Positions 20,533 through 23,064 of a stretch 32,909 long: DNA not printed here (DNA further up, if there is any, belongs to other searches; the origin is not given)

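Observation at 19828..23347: Candidate undescribed envelope system: Rrf2 regulator, Cys/His-rich small protein, TonB-dependent receptor and secreted HMA protein in one operon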

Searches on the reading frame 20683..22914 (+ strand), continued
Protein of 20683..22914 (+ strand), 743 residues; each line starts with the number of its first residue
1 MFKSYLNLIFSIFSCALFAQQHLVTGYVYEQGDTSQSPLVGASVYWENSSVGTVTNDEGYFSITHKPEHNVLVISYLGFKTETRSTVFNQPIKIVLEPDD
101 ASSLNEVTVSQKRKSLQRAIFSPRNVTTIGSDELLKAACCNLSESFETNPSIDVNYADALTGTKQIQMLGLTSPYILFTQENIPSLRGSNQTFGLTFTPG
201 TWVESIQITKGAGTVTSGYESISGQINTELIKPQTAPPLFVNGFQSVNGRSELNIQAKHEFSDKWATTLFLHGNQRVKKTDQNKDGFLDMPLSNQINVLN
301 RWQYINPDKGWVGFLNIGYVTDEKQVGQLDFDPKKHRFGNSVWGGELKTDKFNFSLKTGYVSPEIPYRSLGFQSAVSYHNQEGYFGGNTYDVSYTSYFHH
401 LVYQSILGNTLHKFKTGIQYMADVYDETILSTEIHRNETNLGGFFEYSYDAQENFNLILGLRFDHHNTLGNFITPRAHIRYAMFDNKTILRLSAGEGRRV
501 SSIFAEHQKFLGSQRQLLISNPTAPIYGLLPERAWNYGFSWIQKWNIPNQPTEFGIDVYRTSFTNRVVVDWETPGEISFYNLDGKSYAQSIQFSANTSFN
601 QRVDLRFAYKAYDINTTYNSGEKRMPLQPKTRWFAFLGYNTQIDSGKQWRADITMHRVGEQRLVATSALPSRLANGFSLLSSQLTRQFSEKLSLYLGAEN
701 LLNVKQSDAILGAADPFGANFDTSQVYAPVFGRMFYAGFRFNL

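Call 67: predict_structure(alignment_id=A4)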
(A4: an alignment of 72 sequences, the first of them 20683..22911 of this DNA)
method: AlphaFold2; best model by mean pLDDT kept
length: 743 residues; sequences in the alignment: 72
mean_pLDDT: 65.7   pTM: 0.62
mean pLDDT of the five models: 65.7, 65.8, 62.2, 58.0, 57.7
residues with pLDDT >= 90: 18; 70-90: 424; 50-70: 147; < 50: 154
segments of 3 or more residues with pLDDT < 50: 16-20, 101-230, 501-509, 521-526, 725-728
pLDDT, mean of each block of 10 residues (from residue 1): 71 52 82 74 84 87 84 84 72 79 32 30 23 24 24 24 24 24 26 23 22 27 36 74 78 85 89 83 75 81 79 77 82 84 79 74 67 74 76 72 69 75 69 71 77 74 75 75 83 66 44 59 50 72 76 79 69 65 70 78 78 77 73 79 87 76 67 77 82 79 67 58 51 75 77
secondary structure, 60 per line:
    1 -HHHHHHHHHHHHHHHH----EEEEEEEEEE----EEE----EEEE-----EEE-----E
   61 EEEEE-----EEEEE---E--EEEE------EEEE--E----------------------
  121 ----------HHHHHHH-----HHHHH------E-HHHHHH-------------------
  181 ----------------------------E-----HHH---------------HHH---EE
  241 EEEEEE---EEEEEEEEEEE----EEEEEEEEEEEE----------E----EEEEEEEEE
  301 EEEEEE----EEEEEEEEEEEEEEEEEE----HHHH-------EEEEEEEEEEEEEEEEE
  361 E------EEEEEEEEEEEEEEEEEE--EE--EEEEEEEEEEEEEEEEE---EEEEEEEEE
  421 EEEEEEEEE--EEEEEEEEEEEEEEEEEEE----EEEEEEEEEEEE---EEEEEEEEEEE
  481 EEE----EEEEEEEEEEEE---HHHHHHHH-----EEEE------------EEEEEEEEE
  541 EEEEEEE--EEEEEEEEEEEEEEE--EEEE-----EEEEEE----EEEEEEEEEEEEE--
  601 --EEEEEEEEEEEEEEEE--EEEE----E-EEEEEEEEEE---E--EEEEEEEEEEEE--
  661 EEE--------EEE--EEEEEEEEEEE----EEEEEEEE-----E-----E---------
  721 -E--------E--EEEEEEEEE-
elements in order (helices of 4 or more, strands of 3 or more residues): H2-17 E22-31 E36-38 E43-46 E52-54 E60-65 E71-75 E82-85 E92-95 H131-137 H143-147 H156-161 E239-246 E250-260 E265-276 E292-306 E311-328 H333-336 E344-361 E368-385 E392-408 E412-429 E432-450 E455-466 E470-483 E488-499 H503-510 E516-519 E532-547 E550-564 E567-570 E576-581 E586-598 E603-618 E621-624 E631-640 E647-658 E661-663 E672-674 E677-687 E692-699 E734-742
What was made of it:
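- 20683..22914 (+): TonB-dependent receptor, 743 aa. It has a signal peptide, a CarboxypepD_reg-like N-terminal domain (20752-21009), a TonB-box-like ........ (20992-21015), an atypical plug (21046-21354) and a 22-strand barrel. In the AF2 model the barrel and N-terminal domain reach pLDDT 70-89 and the plug about 24 (call 67).
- On TonB-dependent receptor: The AF2 barrel reaches pLDDT 70-89 (call 67).
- The plug could not be modelled (pLDDT about 24, call 67), so the position of the Cys-Cys pair is unknown.
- Tried and rejected: AF2 of the receptor: the barrel is fine but the plug has pLDDT about 24, so the Cys-Cys pair could not be placed (call 67).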

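Call 71: fold_search(model_id=the predicted structure, library=pdb)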
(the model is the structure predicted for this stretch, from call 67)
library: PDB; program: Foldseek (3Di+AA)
matches with E <= 10: 782; with E <= 0.001: 293
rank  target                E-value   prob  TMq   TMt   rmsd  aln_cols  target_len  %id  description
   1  5fr8_A                5.2e-21  1.00  0.52  0.55   6.5       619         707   12  Crystal structure of the siderophore receptor PirA from Acinetobacter baumannii (released 2016-05-11)
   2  5mzs                  1.1e-19  1.00  0.50  0.53   6.5       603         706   11  Crystal structure of the ferric enterobactin receptor (PfeA) mutant (R480A_Q482A) from Pseudomonas aeruginosa (released 2018-02-14)
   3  1fep                  1.2e-19  1.00  0.50  0.54   6.8       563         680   13  FERRIC ENTEROBACTIN RECEPTOR (released 1999-01-13)
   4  5nc3                  1.5e-19  1.00  0.51  0.54   5.9       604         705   11  Crystal structure of the ferric enterobactin receptor (PfeA) from Pseudomonas aeruginosa in complex with the tris-catech (released 2018-03-21)
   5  5out                  2.0e-19  1.00  0.49  0.52   6.6       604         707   12  CRYSTAL STRUCTURE OF THE FERRIC ENTEROBACTIN RECEPTOR (PFEA) MUTANT (G324V) FROM PSEUDOMONAS AERUGINOSA (released 2018-09-05)
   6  6r1f                  2.7e-19  1.00  0.50  0.53   6.4       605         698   10  Crystal structure of the ferric enterobactin receptor mutant R480A from Pseudomonas aeruginosa (PfeA) in complex with en (released 2019-04-10)
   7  5m9b                  4.8e-19  1.00  0.50  0.52   6.4       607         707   11  Crystal structure of the ferric enterobactin receptor (PfeA) from Pseudomonas aeruginosa (released 2018-02-21)
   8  5nc4                  5.1e-19  1.00  0.51  0.54   6.5       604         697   12  Crystal structure of the ferric enterobactin receptor (PfeA) in complex with protochelin from Pseudomonas aeruginosa (released 2018-03-21)
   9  6q5e                  6.2e-19  1.00  0.49  0.52   6.5       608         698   11  Crystal structure of the ferric enterobactin receptor from Pseudomonas aeruginosa (PfeA) in complex with enterobactin (released 2019-01-16)
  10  6i2j                  1.2e-18  1.00  0.50  0.53   6.4       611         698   11  Crystal structure of the ferric enterobactin receptor mutant (Q482A) from Pseudomonas aeruginosa (PfeA) in complex with  (released 2019-01-16)
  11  9nn6_A                2.0e-18  1.00  0.51  0.59   5.3       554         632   14  E. coli Cir in Complex with the RBD of Microcin V (released 2025-09-24)
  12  3m8b                  2.1e-18  1.00  0.49  0.65   4.7       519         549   13  Crystal structure of spin-labeled BtuB V10R1 in the apo state (released 2010-09-15)
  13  1nqf                  3.3e-18  1.00  0.49  0.65   4.7       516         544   12  OUTER MEMBRANE COBALAMIN TRANSPORTER (BTUB) FROM E. COLI, METHIONINE SUBSTIUTION CONSTRUCT FOR SE-MET SAD PHASING (released 2003-04-29)
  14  2gsk_A                3.5e-18  1.00  0.53  0.65   4.6       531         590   13  Structure of the BtuB:TonB Complex (released 2006-06-13)
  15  3rgn                  4.1e-18  1.00  0.49  0.65   4.8       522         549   12  Crystal structure of spin-labeled BtuB W371R1 (released 2011-10-26)
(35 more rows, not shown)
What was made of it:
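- On TonB-dependent receptor: Foldseek finds TBDR crystal structures at E 5e-21 (call 71).
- On OprC/NosA copper TBDR: By fold it ranks 24th or lower (call 71).
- Closest known: OprC / NosA TonB-dependent copper importers. Same: OprC structures appear among the Foldseek hits at E about 1e-17 and TM about 0.52 (call 71).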
